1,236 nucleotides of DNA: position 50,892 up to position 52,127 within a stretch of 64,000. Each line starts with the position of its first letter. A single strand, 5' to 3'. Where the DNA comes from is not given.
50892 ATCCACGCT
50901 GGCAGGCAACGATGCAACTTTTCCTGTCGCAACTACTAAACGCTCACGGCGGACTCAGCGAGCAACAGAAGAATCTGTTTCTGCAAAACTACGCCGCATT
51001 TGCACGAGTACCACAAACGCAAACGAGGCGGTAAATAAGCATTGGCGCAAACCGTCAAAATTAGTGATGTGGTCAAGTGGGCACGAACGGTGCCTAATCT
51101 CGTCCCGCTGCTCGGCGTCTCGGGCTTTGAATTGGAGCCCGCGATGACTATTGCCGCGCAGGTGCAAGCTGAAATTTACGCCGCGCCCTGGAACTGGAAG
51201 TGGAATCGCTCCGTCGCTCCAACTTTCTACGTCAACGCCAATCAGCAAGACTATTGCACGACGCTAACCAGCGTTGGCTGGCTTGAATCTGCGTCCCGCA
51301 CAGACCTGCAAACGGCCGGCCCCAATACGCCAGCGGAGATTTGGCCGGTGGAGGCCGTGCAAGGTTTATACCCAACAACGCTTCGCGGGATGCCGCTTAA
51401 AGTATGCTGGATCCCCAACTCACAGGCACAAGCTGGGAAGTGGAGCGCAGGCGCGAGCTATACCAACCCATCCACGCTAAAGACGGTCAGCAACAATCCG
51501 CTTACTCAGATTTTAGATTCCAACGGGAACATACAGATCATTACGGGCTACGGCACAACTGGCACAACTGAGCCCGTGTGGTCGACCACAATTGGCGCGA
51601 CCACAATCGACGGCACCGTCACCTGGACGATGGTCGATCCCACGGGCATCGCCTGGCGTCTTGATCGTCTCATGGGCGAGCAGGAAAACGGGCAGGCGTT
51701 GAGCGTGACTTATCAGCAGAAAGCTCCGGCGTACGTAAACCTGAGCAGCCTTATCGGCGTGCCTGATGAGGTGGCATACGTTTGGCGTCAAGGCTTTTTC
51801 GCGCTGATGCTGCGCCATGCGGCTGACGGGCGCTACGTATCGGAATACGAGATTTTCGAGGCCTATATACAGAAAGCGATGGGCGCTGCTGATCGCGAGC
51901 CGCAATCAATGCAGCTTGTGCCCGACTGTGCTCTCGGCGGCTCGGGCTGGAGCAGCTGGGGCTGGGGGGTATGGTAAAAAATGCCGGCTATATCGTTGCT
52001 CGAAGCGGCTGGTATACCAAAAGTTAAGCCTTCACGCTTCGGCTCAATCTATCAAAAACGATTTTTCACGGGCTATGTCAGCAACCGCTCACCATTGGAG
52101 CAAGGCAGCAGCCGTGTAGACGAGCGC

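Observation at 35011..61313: Recurring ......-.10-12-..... box directly abutting late-gene start codons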

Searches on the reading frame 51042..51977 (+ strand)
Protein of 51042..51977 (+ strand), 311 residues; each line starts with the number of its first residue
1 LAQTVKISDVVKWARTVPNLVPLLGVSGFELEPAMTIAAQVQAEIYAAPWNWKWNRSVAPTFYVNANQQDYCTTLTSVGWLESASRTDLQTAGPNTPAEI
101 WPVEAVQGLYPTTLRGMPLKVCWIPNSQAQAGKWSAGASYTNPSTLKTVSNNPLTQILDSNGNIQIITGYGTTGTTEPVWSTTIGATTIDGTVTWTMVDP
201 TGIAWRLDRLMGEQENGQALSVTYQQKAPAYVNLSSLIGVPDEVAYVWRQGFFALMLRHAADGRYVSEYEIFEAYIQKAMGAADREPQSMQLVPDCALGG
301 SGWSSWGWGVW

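Call 14: search_protein_families(library=phrogs, proteins=[window:51042-51977:+], max_evalue=0.001)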
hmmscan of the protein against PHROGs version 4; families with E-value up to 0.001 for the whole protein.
window:51042-51977:+ (311 aa): 1 family
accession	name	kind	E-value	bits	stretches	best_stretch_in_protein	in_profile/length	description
phrog_20658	-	head and packaging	5.5e-05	23.9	1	159-197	151-189/211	head decoration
